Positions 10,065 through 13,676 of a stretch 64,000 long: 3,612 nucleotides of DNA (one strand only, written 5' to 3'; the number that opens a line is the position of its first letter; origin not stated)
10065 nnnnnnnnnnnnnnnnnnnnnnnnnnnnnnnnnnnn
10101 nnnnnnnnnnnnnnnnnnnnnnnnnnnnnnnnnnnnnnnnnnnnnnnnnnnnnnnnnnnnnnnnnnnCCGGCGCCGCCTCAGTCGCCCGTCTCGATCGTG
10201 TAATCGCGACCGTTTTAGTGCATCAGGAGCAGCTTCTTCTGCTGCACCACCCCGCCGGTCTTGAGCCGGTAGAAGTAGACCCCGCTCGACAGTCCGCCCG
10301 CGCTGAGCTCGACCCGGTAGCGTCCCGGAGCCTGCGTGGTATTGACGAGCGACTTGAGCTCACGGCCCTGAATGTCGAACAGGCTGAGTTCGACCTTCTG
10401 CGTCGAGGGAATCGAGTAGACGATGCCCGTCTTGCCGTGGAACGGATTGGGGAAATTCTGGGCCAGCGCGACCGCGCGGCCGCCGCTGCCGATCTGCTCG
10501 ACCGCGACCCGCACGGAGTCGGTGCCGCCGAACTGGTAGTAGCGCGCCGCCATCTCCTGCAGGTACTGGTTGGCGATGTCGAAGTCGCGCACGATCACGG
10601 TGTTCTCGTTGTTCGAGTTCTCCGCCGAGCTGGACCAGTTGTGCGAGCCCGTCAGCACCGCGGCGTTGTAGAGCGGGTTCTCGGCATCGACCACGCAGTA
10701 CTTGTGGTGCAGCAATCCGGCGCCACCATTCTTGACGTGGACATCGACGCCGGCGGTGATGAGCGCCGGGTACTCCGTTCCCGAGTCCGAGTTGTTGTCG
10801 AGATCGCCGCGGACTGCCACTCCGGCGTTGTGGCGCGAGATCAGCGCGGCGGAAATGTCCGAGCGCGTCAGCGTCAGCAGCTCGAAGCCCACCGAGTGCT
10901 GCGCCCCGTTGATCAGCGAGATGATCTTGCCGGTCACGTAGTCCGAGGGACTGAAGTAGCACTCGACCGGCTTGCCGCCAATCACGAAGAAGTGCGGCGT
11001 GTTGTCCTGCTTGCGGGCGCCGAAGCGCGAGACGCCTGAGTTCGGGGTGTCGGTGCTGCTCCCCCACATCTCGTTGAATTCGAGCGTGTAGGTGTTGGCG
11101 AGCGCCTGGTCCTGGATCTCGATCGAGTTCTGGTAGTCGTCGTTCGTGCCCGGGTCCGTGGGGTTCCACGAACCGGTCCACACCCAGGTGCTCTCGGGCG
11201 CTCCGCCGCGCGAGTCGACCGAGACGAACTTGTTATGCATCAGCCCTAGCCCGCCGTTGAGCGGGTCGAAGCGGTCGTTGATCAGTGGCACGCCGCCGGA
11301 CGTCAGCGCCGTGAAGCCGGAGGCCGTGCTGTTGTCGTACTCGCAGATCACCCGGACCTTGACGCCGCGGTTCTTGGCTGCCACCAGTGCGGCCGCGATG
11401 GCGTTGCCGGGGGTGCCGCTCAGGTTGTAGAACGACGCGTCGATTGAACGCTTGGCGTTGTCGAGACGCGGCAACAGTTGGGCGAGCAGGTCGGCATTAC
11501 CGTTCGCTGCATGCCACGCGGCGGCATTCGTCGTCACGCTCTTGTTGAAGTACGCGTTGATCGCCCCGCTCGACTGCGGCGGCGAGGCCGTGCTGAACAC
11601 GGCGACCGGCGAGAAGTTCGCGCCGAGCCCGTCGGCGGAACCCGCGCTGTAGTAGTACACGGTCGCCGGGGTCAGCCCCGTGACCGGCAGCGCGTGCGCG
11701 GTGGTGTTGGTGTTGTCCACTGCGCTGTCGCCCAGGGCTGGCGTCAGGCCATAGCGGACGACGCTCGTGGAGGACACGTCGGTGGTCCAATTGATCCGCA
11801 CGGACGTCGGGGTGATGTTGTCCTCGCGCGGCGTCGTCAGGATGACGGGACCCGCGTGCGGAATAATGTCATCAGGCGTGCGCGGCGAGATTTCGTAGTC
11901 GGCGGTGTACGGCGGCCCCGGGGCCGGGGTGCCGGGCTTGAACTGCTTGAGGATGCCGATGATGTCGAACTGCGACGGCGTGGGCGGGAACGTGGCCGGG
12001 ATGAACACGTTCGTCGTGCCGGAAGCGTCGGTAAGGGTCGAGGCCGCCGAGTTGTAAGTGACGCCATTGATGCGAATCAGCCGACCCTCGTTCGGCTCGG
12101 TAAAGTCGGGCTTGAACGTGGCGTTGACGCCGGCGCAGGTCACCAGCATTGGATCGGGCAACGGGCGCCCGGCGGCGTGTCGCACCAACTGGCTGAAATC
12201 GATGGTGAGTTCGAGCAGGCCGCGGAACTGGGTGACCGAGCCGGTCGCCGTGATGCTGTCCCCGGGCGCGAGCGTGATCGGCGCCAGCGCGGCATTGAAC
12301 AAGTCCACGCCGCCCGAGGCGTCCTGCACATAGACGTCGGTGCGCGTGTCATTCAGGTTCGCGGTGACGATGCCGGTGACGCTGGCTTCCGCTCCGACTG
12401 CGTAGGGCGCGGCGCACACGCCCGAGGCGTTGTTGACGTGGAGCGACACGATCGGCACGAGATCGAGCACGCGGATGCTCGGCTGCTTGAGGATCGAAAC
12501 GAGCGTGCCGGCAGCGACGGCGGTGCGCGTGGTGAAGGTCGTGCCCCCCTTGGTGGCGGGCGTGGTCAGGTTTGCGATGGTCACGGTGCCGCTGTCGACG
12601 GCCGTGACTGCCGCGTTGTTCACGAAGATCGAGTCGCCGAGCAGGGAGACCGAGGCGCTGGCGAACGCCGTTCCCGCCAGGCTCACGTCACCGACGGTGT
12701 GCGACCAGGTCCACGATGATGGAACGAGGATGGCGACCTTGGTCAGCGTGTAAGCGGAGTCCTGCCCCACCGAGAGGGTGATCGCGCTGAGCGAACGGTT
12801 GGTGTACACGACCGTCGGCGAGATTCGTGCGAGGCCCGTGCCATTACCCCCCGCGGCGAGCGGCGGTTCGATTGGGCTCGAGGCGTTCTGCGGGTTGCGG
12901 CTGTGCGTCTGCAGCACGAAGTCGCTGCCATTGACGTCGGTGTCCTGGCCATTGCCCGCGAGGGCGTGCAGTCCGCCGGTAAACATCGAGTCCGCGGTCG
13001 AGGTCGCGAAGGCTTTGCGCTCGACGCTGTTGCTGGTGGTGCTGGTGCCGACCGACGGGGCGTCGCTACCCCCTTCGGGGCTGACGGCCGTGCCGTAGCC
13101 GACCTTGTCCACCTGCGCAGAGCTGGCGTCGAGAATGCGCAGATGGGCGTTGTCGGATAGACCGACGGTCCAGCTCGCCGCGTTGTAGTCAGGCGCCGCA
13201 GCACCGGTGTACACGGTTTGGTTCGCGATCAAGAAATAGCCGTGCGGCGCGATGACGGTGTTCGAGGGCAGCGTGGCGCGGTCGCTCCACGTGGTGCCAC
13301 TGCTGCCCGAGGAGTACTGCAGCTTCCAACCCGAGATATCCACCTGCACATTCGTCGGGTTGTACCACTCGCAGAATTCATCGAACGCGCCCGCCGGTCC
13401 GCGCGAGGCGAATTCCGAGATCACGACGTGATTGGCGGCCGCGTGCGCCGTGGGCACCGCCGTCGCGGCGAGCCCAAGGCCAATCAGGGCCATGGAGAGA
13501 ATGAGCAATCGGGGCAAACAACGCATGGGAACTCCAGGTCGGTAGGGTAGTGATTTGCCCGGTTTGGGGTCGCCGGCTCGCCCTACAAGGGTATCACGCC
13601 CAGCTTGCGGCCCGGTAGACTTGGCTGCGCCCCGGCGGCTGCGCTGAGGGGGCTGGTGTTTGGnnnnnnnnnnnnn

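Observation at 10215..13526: Secreted 1103-aa lamin-tail-domain + double-HKD (phospholipase D superfamily) enzyme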

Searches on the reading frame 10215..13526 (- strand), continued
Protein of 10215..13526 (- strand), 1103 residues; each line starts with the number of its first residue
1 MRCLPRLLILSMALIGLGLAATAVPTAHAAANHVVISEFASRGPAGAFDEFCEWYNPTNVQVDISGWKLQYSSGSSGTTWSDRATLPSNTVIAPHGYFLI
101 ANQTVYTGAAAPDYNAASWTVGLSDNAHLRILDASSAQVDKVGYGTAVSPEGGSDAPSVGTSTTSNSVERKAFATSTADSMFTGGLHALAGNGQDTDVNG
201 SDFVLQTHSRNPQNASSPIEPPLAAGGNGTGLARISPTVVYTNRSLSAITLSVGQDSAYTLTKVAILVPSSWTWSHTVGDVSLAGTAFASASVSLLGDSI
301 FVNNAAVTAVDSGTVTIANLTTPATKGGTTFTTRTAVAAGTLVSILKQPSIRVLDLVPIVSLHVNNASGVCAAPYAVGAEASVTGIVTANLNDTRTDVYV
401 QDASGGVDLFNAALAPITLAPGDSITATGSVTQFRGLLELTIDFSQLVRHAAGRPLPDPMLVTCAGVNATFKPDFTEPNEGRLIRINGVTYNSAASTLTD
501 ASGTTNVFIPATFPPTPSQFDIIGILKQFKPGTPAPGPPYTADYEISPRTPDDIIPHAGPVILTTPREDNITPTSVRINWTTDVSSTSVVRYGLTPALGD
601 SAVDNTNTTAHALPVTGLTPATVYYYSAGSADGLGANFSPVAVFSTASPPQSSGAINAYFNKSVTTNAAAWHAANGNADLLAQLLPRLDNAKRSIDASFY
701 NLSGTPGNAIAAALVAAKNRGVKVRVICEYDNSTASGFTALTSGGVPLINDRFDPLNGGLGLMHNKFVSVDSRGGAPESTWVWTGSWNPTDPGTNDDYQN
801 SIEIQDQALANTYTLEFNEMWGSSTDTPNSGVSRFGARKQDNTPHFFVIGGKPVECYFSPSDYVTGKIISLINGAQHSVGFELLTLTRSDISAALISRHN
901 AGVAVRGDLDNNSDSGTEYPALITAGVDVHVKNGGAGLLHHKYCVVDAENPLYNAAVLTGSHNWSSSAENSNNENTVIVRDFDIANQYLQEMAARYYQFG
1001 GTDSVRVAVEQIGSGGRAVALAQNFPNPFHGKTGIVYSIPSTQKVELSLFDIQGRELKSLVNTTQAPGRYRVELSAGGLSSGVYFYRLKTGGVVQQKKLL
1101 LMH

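Call 66: search_protein_families(library=pfam, proteins=[L004:13693-17064:+, L017:9956-13129:+, L020:10269-12863:+, L021:11165-13582:+, L077:10987-13656:+, L011:9300-12068:+, L031:9328-12030:+, L070:8876-12163:+, L062:4735-7923:+], max_evalue=0.001)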
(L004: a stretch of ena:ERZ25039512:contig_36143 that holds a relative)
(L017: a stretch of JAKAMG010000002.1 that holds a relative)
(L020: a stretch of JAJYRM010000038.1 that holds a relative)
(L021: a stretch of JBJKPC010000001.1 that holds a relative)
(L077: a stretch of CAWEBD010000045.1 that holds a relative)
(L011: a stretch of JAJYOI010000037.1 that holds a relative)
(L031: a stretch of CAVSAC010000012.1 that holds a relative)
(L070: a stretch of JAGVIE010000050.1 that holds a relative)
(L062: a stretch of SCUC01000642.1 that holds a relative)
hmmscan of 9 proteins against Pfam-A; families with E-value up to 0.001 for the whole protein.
L004:13693-17064:+ (1123 aa): 2 families
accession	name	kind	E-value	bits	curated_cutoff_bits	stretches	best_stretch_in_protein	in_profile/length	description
PF18962.6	Por_Secre_tail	-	2.7e-09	37.6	27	1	1039-1107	2-67/75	Secretion system C-terminal sorting domain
PF25788.1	Ig_Rha78A_N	-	0.00011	22.8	27.4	1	950-1017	28-102/105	Rha78A-like, N-terminal immunoglobulin domain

L017:9956-13129:+ (1057 aa): 9 families
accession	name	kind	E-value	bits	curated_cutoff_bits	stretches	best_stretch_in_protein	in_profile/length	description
PF22544.2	HYDIN_VesB_CFA65-like_Ig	-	8.3e-14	52.1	25.5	1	456-548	5-99/100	HYDIN/CFA65/VesB-like, Ig-like domain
PF22073.2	Cep192_D4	-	1.8e-12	47.9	35.5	1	457-550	7-111/112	Cep192 domain 4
PF15780.11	ASH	-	7.7e-11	42.5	27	1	457-542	11-97/98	Abnormal spindle-like microcephaly-assoc'd, ASPM-SPD-2-Hydin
PF07610.17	DUF1573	-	2.6e-08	34.2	26.1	1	455-548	2-96/98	Protein of unknown function (DUF1573)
PF18962.6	Por_Secre_tail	-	4.7e-08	33.6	27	1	979-1053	2-73/75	Secretion system C-terminal sorting domain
PF25788.1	Ig_Rha78A_N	-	3.7e-07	30.8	27.4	1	893-958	37-103/105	Rha78A-like, N-terminal immunoglobulin domain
PF24507.1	Ig_CFAP65_4th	-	4.2e-07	30.7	27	1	476-550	2-76/76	CFAP65, fourth Ig-like domain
PF22067.2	Cep192_D3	-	6.1e-05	23.5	27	1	466-524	13-72/99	Cep192 domain 3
PF12371.14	TMEM131_like_N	-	0.00014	22.5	28.8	1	456-533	3-82/84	Transmembrane protein 131-like N-terminal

L020:10269-12863:+ (864 aa): 12 families
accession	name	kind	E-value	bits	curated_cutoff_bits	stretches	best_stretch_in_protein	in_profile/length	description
PF15780.11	ASH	-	1.6e-28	99.2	27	3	255-336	13-96/98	Abnormal spindle-like microcephaly-assoc'd, ASPM-SPD-2-Hydin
PF22544.2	HYDIN_VesB_CFA65-like_Ig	-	1.8e-27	95.9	25.5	3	248-343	2-99/100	HYDIN/CFA65/VesB-like, Ig-like domain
PF22073.2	Cep192_D4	-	3.1e-19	69.7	35.5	2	460-550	10-111/112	Cep192 domain 4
PF07610.17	DUF1573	-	1.2e-18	67.4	26.1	2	251-344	3-97/98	Protein of unknown function (DUF1573)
PF22067.2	Cep192_D3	-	8.7e-13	48.7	27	0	260-336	12-89/99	Cep192 domain 3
PF18942.5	DUF5689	-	1.3e-12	48.5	28.6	1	552-761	2-217/217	Family of unknown function (DUF5689)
PF12371.14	TMEM131_like_N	-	2.6e-12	47.2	28.8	1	457-532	4-81/84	Transmembrane protein 131-like N-terminal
PF24507.1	Ig_CFAP65_4th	-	7.8e-12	45.9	27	0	287-343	19-74/76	CFAP65, fourth Ig-like domain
PF18962.6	Por_Secre_tail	-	2.2e-09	37.9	27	1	786-860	2-73/75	Secretion system C-terminal sorting domain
PF22064.2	Cep192_D2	-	1e-07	32.8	27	0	355-409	12-69/154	Cep192 domain 2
PF22066.2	Cep192_D8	-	2.1e-05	25.2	33.5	0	452-534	4-85/101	Cep192 domain 8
PF25248.1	Ig_CFAP65_8th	-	3.9e-05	23.9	25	0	457-486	7-36/128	CFAP65, eight Ig-like domain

L021:11165-13582:+ (805 aa): 10 families
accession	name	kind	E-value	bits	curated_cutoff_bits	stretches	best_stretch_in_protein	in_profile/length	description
PF15780.11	ASH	-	3.7e-20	72.4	27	2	289-378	1-96/98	Abnormal spindle-like microcephaly-assoc'd, ASPM-SPD-2-Hydin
PF22544.2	HYDIN_VesB_CFA65-like_Ig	-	5e-19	68.8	25.5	2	289-386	1-100/100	HYDIN/CFA65/VesB-like, Ig-like domain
PF07610.17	DUF1573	-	8.7e-12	45.4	26.1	1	297-386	7-97/98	Protein of unknown function (DUF1573)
PF22073.2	Cep192_D4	-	4.4e-11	43.4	35.5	2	289-376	2-100/112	Cep192 domain 4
PF12371.14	TMEM131_like_N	-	2.7e-10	40.8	28.8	1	292-359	2-71/84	Transmembrane protein 131-like N-terminal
PF22067.2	Cep192_D3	-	8e-10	39.1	27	1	302-372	12-83/99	Cep192 domain 3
PF18942.5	DUF5689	-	3.4e-09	37.3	28.6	1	492-702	2-217/217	Family of unknown function (DUF5689)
PF18962.6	Por_Secre_tail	-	2.3e-08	34.6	27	1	727-800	2-72/75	Secretion system C-terminal sorting domain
PF24507.1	Ig_CFAP65_4th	-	3.5e-08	34.2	27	0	315-386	4-75/76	CFAP65, fourth Ig-like domain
PF25248.1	Ig_CFAP65_8th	-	7.2e-05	23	25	0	397-432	7-43/128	CFAP65, eight Ig-like domain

L077:10987-13656:+ (889 aa): 14 families
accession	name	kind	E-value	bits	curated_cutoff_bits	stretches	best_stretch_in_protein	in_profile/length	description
PF15780.11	ASH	-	7.7e-27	93.8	27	3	272-359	3-96/98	Abnormal spindle-like microcephaly-assoc'd, ASPM-SPD-2-Hydin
PF22544.2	HYDIN_VesB_CFA65-like_Ig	-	8e-24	84.2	25.5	3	270-366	1-99/100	HYDIN/CFA65/VesB-like, Ig-like domain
PF22073.2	Cep192_D4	-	5.1e-20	72.2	35.5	2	478-573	5-111/112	Cep192 domain 4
PF07610.17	DUF1573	-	3.4e-15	56.3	26.1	2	276-366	5-96/98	Protein of unknown function (DUF1573)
PF12371.14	TMEM131_like_N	-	5.1e-13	49.5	28.8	1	480-556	4-82/84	Transmembrane protein 131-like N-terminal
PF22067.2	Cep192_D3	-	6.6e-13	49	27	0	285-346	14-76/99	Cep192 domain 3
PF24507.1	Ig_CFAP65_4th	-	8.3e-12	45.8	27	1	293-366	1-74/76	CFAP65, fourth Ig-like domain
PF18962.6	Por_Secre_tail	-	7.7e-10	39.4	27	1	811-885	2-73/75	Secretion system C-terminal sorting domain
PF22076.2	Cep192_D6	-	7.2e-08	33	35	0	271-344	3-75/101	Cep192 domain 6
PF00635.32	Motile_Sperm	-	1.5e-05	25.2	25.9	0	494-547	19-72/109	MSP (Major sperm protein) domain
PF24798.1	Ig-CFAP74_4th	-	6.8e-05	23.4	28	0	275-355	2-83/95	CFAP74 forth Ig-like domain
PF14874.12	PapD-like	-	8.4e-05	23.1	27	0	371-402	2-33/102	Flagellar-associated PapD-like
PF25249.1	Ig_CFAP65_7th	-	0.00035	20.8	28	0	314-356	46-88/120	CFAP65, seventh Ig-like domain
PF18942.5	DUF5689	-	0.00042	20.7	28.6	1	575-786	2-217/217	Family of unknown function (DUF5689)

L011:9300-12068:+ (922 aa): 5 families
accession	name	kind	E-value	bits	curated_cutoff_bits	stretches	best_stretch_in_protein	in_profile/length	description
PF01055.32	Glyco_hydro_31_2nd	-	4e-94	316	23.5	1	253-571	2-328/328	Glycosyl hydrolases family 31 TIM-barrel domain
PF21365.3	Glyco_hydro_31_3rd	-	4.8e-23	81.9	24.4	1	579-673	1-87/87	Glycosyl hydrolase family 31 C-terminal domain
PF13802.12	Gal_mutarotas_2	-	7.9e-20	72.3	27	1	47-210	2-184/184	Glycosyl hydrolase 31 N-terminal galactose mutarotase-like domain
PF17137.9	DUF5110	-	9e-17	61.3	27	1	689-764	1-69/71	Domain of unknown function (DUF5110)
PF18962.6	Por_Secre_tail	-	1.8e-10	41.4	27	1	844-918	2-73/75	Secretion system C-terminal sorting domain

L031:9328-12030:+ (900 aa): 0 families

L070:8876-12163:+ (1095 aa): 3 families
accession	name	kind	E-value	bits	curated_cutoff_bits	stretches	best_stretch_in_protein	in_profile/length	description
PF18962.6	Por_Secre_tail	-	3.8e-10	40.4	27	1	1011-1078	2-66/75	Secretion system C-terminal sorting domain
PF00041.27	fn3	-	3.2e-09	37.3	25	0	502-575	14-81/84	Fibronectin type III domain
PF13860.13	FlgD_ig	-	0.00017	22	27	1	1020-1076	13-75/79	FlgD Ig-like domain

L062:4735-7923:+ (1062 aa): 4 families
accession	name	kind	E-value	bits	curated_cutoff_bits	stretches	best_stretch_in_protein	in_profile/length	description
PF15902.12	Sortilin-Vps10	-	9e-13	48.2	33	2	60-166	3-114/446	Sortilin, neurotensin receptor 3,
PF13860.13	FlgD_ig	-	3.4e-08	33.8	27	1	981-1044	14-78/79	FlgD Ig-like domain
PF18962.6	Por_Secre_tail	-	0.00055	20.6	27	0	971-1046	2-69/75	Secretion system C-terminal sorting domain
PF21471.3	Reelin_subrepeat-B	-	0.0006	20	27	0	365-388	54-77/127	Reelin subrepeat B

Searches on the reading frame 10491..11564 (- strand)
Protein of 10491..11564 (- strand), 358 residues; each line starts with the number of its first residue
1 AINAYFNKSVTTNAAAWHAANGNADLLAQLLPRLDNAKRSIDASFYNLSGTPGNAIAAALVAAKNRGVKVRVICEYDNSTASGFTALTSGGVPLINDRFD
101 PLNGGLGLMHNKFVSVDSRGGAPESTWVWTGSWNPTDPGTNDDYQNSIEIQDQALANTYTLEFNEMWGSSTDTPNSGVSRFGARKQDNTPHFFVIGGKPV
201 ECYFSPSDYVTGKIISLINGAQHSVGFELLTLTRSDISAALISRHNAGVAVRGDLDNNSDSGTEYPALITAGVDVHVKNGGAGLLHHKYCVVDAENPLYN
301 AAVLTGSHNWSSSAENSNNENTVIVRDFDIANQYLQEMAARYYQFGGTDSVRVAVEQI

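Call 78: search_protein_representatives(protein=window:10491-11564:-)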
Query: 358 residues. Proteins with E-value up to 0.001 (for the whole library): 7242; up to 1e-10: 2335; up to 1e-30: 713. The best 150 are listed.
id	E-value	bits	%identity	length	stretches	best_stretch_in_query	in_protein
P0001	2.9e-238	806.2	100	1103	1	1-358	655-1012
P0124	2.9e-150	516.8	65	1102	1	2-358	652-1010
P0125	6.6e-144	495.8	62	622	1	1-357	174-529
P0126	4.4e-138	476.7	59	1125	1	1-357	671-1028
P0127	7.1e-132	456.3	61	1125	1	1-356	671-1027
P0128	3.0e-131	454.2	58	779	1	1-357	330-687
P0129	2.8e-122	424.7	57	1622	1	2-353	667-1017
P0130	9.8e-121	419.6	58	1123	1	2-356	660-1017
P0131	2.3e-116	405.3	55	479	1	2-351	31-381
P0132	4.6e-114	397.7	58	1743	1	25-353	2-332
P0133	5.6e-112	390.9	54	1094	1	2-355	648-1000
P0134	1.6e-111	389.3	53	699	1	2-354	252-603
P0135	2.5e-109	382.2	52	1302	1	2-353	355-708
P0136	1.3e-107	376.5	53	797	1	2-351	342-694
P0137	2.0e-107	375.9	52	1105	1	2-353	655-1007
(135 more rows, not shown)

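Call 80: search_protein_families(library=pfam, alignment_id=A6, max_evalue=0.001)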
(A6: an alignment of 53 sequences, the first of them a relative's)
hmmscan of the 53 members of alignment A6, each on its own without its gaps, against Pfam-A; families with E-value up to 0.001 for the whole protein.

A. member 1, P0125 (622 aa): 4 families
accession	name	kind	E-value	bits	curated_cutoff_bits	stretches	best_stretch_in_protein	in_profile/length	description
PF13091.12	PLDc_2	-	9.3e-40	136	27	2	387-512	1-130/132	PLD-like domain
PF18962.6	Por_Secre_tail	-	1.1e-06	29.3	27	1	544-616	2-71/75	Secretion system C-terminal sorting domain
PF00041.27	fn3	-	4.4e-05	24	25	1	84-157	8-79/84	Fibronectin type III domain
PF16656.11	Pur_ac_phosph_N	-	0.00032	21.6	30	0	87-152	10-83/93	Purple acid Phosphatase, N-terminal domain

B. families by the number of members that match (of 53 scanned): 42 families (the first 25 are shown)
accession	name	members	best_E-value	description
PF13091.12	PLDc_2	53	2.1e-96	PLD-like domain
PF18962.6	Por_Secre_tail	40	1.4e-14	Secretion system C-terminal sorting domain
PF18942.5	DUF5689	16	1.5e-24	Family of unknown function (DUF5689)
PF16656.11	Pur_ac_phosph_N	16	2.8e-07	Purple acid Phosphatase, N-terminal domain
PF00614.28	PLDc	15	4.4e-13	Phospholipase D Active site motif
PF00041.27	fn3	9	2.5e-06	Fibronectin type III domain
PF00932.25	LTD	7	4.1e-29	Lamin Tail Domain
PF13860.13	FlgD_ig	7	9.6e-14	FlgD Ig-like domain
PF11495.14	Regulator_TrmB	6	2.9e-07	Archaeal transcriptional regulator TrmB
PF17963.7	Big_9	5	7.1e-20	Bacterial Ig domain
PF07894.18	SACK1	3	2.1e-16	Scaffolding anchor of CK1 domain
PF17803.7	Cadherin_4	3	7.1e-12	Bacterial cadherin-like domain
PF17892.7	Cadherin_5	3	8e-12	Cadherin-like domain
PF13585.12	CHU_C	3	9.2e-06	CHU_C Type IX secretion signal domain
PF17210.9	SdrD_B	2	2e-38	SdrD B-like domain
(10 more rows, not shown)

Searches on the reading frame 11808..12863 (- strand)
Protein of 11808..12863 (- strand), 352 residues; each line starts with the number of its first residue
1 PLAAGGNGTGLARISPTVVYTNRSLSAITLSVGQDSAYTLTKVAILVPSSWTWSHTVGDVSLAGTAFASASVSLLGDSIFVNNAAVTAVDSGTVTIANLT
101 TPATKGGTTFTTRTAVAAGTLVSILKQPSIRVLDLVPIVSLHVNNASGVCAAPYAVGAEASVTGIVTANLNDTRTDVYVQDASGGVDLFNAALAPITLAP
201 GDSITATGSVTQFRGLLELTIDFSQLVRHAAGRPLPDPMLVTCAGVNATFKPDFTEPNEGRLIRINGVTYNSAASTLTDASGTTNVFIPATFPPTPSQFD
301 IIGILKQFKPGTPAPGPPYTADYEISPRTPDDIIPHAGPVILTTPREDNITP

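Call 10: search_protein_families(library=pfam, proteins=[window:11808-12863:-], max_evalue=10)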
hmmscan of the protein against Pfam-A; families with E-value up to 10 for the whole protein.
seq(352 aa): 0 families
